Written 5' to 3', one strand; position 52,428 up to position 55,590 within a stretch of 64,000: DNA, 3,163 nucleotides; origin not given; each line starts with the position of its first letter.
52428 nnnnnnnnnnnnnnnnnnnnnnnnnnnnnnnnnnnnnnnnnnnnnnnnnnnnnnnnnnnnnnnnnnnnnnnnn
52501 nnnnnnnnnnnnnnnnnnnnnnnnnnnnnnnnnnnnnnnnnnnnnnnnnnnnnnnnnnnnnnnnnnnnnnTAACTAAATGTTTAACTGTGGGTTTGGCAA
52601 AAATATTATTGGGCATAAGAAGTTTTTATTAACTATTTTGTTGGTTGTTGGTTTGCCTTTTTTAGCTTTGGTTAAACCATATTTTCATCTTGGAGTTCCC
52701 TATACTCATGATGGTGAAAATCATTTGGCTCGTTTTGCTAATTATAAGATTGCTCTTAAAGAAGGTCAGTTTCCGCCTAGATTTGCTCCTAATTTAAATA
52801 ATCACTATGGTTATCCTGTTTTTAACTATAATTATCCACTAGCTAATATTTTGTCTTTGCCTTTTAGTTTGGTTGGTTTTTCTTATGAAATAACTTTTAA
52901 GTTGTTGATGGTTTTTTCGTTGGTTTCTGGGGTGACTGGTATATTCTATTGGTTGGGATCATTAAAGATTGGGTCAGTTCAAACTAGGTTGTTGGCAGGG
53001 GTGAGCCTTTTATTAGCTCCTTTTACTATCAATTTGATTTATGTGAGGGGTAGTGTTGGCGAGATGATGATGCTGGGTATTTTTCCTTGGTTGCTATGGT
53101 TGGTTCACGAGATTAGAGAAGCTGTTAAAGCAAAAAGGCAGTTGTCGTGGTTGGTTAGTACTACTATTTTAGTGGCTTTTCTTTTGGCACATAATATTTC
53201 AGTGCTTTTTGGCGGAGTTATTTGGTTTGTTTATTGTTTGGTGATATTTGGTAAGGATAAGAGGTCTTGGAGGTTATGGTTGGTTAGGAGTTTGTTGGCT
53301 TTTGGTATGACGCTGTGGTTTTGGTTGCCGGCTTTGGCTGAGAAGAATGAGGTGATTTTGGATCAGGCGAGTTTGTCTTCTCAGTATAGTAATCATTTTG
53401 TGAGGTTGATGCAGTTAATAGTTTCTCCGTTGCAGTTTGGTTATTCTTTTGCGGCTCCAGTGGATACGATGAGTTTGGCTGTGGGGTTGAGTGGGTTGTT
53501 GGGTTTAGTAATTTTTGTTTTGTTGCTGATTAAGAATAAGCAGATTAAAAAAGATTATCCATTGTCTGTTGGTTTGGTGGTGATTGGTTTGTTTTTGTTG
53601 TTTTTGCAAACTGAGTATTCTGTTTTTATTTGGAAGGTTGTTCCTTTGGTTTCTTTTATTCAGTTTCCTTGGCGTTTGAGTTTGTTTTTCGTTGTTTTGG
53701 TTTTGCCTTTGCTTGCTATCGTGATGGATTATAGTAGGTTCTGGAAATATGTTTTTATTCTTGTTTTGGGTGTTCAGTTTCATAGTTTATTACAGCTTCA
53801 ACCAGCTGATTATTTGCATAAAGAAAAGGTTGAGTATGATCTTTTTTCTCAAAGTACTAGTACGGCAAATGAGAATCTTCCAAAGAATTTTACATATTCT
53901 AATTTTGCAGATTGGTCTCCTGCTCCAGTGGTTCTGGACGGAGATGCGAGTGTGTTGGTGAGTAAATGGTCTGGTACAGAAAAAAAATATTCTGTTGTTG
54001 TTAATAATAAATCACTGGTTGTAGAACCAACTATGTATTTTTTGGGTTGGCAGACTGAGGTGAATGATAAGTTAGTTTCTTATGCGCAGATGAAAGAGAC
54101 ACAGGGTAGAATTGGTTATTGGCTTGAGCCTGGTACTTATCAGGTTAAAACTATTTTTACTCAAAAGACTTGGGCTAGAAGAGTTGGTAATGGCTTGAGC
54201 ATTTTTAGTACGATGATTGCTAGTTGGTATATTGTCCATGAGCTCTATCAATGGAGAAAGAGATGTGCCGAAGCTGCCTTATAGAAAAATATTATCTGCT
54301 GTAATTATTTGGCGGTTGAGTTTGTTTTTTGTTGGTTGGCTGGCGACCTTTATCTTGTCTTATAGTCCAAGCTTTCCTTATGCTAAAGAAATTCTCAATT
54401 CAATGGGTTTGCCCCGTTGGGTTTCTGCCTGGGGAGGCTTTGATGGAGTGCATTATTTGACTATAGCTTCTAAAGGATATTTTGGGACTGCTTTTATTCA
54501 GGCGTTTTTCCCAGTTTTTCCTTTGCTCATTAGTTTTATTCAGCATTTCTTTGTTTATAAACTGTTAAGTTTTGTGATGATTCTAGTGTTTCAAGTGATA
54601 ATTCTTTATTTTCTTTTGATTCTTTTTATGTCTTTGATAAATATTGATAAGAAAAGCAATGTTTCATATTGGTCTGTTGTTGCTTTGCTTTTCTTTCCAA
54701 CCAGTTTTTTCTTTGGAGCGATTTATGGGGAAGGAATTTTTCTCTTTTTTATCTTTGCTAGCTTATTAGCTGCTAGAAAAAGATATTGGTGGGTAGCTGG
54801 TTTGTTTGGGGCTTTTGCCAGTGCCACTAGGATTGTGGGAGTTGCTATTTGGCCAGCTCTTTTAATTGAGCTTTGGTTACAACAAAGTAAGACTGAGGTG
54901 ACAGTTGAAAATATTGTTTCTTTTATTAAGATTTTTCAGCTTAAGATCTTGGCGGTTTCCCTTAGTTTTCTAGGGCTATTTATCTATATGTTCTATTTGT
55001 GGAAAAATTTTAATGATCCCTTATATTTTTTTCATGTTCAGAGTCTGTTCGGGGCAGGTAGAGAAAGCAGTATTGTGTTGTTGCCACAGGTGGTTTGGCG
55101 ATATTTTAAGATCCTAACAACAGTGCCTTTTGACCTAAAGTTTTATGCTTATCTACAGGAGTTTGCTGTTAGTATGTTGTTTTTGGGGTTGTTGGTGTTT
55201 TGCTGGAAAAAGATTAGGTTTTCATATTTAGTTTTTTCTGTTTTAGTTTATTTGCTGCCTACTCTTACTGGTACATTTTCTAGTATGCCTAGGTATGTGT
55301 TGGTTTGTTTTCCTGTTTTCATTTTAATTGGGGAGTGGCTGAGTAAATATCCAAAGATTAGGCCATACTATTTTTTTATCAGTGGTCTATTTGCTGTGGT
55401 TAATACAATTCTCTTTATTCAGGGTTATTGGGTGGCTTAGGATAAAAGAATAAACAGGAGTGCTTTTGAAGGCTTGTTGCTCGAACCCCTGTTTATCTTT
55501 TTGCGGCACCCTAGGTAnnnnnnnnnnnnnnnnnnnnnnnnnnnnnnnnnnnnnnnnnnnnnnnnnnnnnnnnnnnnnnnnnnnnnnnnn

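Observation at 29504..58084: Seven paralogous GT39/ArnT-like genes and a repeated gene-order module suggest segmental duplication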

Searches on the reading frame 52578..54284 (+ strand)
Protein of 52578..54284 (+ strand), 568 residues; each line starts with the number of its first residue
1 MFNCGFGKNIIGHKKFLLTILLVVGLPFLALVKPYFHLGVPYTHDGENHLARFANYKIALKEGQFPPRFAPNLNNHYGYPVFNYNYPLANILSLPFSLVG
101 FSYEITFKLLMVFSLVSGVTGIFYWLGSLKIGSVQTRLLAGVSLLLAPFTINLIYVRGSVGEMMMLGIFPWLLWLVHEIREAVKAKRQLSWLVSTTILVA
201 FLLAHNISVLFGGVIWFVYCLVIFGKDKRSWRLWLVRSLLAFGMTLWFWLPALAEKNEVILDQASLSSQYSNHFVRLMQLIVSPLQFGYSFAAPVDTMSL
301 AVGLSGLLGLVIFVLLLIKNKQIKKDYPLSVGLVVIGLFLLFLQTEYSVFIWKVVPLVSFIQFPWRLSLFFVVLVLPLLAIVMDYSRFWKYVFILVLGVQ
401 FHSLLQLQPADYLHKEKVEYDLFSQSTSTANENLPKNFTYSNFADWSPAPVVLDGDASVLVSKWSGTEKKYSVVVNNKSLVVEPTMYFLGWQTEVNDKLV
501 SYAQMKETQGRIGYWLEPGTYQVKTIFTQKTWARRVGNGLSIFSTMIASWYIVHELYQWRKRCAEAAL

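Call 4: search_protein_families(library=pfam, proteins=[window:52578-54284:+], max_evalue=0.01)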
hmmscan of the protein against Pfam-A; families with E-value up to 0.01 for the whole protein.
window:52578-54284:+ (568 aa): 1 family
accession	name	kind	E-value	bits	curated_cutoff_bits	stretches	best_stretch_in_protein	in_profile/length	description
PF11847.13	GT-C_AftD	-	0.0002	19.9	26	1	100-253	68-216/661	Alpha-(1->3)-arabinofuranosyltransferase, N-terminal GT-C domain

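Call 16: search_protein_families(library=ncbifam, proteins=[window:52578-54284:+], max_evalue=0.001)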
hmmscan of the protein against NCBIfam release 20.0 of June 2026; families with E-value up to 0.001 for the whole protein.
window:52578-54284:+ (568 aa): 0 families

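Call 49: search_protein_families(library=pfam, proteins=[window:52578-54284:+], max_evalue=5)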
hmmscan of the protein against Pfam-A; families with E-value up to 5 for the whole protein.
window:52578-54284:+ (568 aa): 1 family
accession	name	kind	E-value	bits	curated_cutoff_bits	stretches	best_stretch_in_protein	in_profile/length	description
PF11847.13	GT-C_AftD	-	0.0002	19.9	26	1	100-253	68-216/661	Alpha-(1->3)-arabinofuranosyltransferase, N-terminal GT-C domain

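Call 73: find_homologous_proteins(query=window:52578-54284:+)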
Query window:52578-54284:+ (568 aa): 508 proteins with E <= 0.001 among 8000 candidates; the best 120 are listed.
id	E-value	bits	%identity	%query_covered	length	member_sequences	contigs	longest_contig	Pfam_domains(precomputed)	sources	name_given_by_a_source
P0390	0.0e+0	1273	100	100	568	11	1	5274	-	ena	-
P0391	2.0e-222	758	61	94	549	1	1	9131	PF10131.16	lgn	-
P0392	1.3e-221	755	59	96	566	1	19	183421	-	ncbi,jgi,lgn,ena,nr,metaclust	ncbi:MAG: hypothetical protein HOA85_02095 [Candidatus Pacebacteria bacterium]|jgi:hypothetical prot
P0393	1.3e-219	749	59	95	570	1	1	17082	-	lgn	-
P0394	1.7e-219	748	60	94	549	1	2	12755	PF11847.14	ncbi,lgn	-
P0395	1.6e-216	738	60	97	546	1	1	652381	PF11847.14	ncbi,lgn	ncbi:MAG: hypothetical protein ACOZAK_02260 [Patescibacteria group bacterium]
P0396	9.3e-216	736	59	97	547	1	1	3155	PF10131.16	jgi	-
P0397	1.9e-214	731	58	93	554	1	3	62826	PF10131.16,PF11847.14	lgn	-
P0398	1.6e-211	722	58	96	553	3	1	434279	PF10131.16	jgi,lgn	-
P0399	3.8e-207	707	56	97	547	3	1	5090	-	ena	-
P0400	2.3e-205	702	55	97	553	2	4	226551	PF11847.14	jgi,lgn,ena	-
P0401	1.2e-203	696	57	93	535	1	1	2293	PF10131.16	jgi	jgi:hypothetical protein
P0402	9.4e-189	647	53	94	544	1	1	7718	-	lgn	-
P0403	6.5e-187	641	55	92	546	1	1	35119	-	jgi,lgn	jgi:hypothetical protein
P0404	1.6e-176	606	53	95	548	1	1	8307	-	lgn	-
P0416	4.5e-149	516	46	90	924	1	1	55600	-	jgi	jgi:Gpi18-like mannosyltransferase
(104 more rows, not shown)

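Call 81: search_solved_structures(query=A3, max_evalue=1)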
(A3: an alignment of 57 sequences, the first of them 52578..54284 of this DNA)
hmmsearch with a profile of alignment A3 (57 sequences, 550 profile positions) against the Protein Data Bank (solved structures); distinct sequences matched with E-value up to 1: 0.

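Call 85: predict_structure(alignment_id=A3)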
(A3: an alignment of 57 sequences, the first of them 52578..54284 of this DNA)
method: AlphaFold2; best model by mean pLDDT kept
length: 568 residues; sequences in the alignment: 57
mean_pLDDT: 90.4   pTM: 0.91
mean pLDDT of the five models: 90.4, 89.5, 89.4, 89.3, 88.3
residues with pLDDT >= 90: 433; 70-90: 89; 50-70: 24; < 50: 22
segments of 3 or more residues with pLDDT < 50: 1-8, 287-297, 427-429
pLDDT, mean of each block of 10 residues (from residue 1): 46 77 95 97 90 92 90 68 87 96 97 98 98 96 96 93 97 98 96 98 94 97 98 98 97 91 80 85 62 45 91 97 95 97 94 88 91 98 97 96 93 93 63 85 76 97 90 98 93 97 96 97 96 97 98 97 93
secondary structure, 60 per line:
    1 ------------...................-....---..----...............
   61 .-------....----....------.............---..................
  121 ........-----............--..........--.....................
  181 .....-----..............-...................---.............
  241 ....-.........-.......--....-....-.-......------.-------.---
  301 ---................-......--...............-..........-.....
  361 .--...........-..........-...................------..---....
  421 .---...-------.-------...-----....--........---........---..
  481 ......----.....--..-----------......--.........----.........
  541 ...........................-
elements in order: H13-31 H33-36 H46-61 E69-72 E77-80 H87-99 H103-128 H134-145 H148-157 H160-185 H191-204 H206-224 H228-244 H246-254 H265-268 H270-273 H277-282 H304-319 H321-326 H329-343 H346-354 H356-361 H364-374 H376-385 H387-405 H417-421 E451-454 E457-464 E468-475 E479-486 E491-495 E511-516 E519-527 H532-567

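Call 87: fold_search(model_id=the predicted structure, library=pdb)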
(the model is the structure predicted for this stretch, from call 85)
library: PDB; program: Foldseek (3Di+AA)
matches with E <= 10: 299; with E <= 0.001: 4
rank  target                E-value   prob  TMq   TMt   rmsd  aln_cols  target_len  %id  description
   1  6w98_A                2.9e-04  1.00  0.39  0.19   8.3       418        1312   16  Single-Particle Cryo-EM Structure of Arabinofuranosyltransferase AftD from Mycobacteria (released 2020-05-13)
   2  6wby                  5.7e-04  1.00  0.36  0.19   8.8       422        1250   16  Single-Particle Cryo-EM Structure of Arabinofuranosyltransferase AftD from Mycobacteria, Mutant R1389S Class 2 (released 2020-05-13)
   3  8age_A                6.5e-04  1.00  0.42  0.38  13.3       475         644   12  Structure of yeast oligosaccharylransferase complex with acceptor peptide bound (released 2022-12-07)
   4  6wbx                  9.0e-04  1.00  0.35  0.17  13.2       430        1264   15  Single-Particle Cryo-EM Structure of Arabinofuranosyltransferase AftD from Mycobacteria, Mutant R1389S Class 1 (released 2020-05-13)
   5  3rce_A                4.1e-03  1.00  0.32  0.28  10.1       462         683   11  Bacterial oligosaccharyltransferase PglB (released 2011-06-15)
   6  8agb_A                5.2e-03  1.00  0.42  0.37  14.6       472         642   12  Structure of yeast oligosaccharylransferase complex with lipid-linked oligosaccharide bound (released 2022-12-07)
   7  8agc_A                7.4e-03  1.00  0.35  0.29  15.9       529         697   13  Structure of yeast oligosaccharylransferase complex with lipid-linked oligosaccharide and non-acceptor peptide bound (released 2022-12-07)
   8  5gmy_A                8.1e-03  0.99  0.34  0.25  12.4       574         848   11  Crystal structure of the Archaeoglobus fulgidus oligosaccharyltransferase (O29867_ARCFU) tethered with an acceptor pep (released 2017-02-01)
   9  9n9j_I                8.5e-03  0.93  0.28  0.23  15.4       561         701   13  Structure of a GRP94 folding intermediate engaged with a CCDC134- and FKBP11-bound secretory translocon (released 2025-11-19)
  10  7oci_F                9.3e-03  1.00  0.37  0.33  15.6       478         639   12  Cryo-EM structure of yeast Ost6p containing oligosaccharyltransferase complex (released 2022-02-16)
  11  6s7o_A                9.8e-03  1.00  0.42  0.38  10.3       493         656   12  Cryo-EM structure of human oligosaccharyltransferase complex OST-A (released 2019-12-18)
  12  5f15                  1.4e-02  1.00  0.35  0.37  10.8       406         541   13  Crystal Structure of ArnT from Cupriavidus metallidurans bound to Undecaprenyl phosphate (released 2016-02-17)
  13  6ezn_F                1.7e-02  1.00  0.44  0.39  13.0       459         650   12  Cryo-EM structure of the yeast oligosaccharyltransferase (OST) complex (released 2018-01-17)
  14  8if8_B                1.8e-02  0.96  0.37  0.34  14.6       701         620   10  Arabinosyltransferase AftA (released 2023-05-31)
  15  5ezm                  2.6e-02  0.99  0.32  0.34  11.2       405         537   16  Crystal Structure of ArnT from Cupriavidus metallidurans in the apo state (released 2016-02-17)
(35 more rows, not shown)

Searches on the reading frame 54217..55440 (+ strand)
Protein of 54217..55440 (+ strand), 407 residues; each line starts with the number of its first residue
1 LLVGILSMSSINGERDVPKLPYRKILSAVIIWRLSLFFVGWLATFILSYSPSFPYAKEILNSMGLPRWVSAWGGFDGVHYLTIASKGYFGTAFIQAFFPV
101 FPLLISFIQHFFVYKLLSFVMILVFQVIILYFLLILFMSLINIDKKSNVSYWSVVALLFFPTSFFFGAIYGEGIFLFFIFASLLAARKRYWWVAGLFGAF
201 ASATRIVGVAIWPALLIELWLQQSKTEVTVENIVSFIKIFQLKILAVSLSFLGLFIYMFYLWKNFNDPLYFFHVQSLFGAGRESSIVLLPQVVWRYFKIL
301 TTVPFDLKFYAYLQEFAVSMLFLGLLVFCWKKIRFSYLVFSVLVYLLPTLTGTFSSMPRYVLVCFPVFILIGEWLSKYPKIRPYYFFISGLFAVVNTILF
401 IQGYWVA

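Call 7: search_protein_families(library=pfam, proteins=[window:54217-55440:+], max_evalue=0.01)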
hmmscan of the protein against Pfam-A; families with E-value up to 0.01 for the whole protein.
window:54217-55440:+ (407 aa): 1 family
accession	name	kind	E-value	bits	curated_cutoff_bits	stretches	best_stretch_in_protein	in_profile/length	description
PF04188.19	Mannosyl_trans2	-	4.5e-05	23.4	22.4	1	75-268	61-262/443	Mannosyltransferase (PIG-V)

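Call 49: search_protein_families(library=pfam, proteins=[window:54217-55440:+], max_evalue=5)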
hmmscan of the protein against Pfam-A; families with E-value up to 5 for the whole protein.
window:54217-55440:+ (407 aa): 1 family
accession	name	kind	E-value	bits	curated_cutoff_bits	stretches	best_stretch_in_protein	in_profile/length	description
PF04188.19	Mannosyl_trans2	-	4.5e-05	23.4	22.4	1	75-268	61-262/443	Mannosyltransferase (PIG-V)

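Call 61: search_protein_families(library=ncbifam, proteins=[window:54217-55440:+], max_evalue=0.001)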
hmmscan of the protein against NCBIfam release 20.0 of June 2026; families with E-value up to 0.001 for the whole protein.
window:54217-55440:+ (407 aa): 0 families
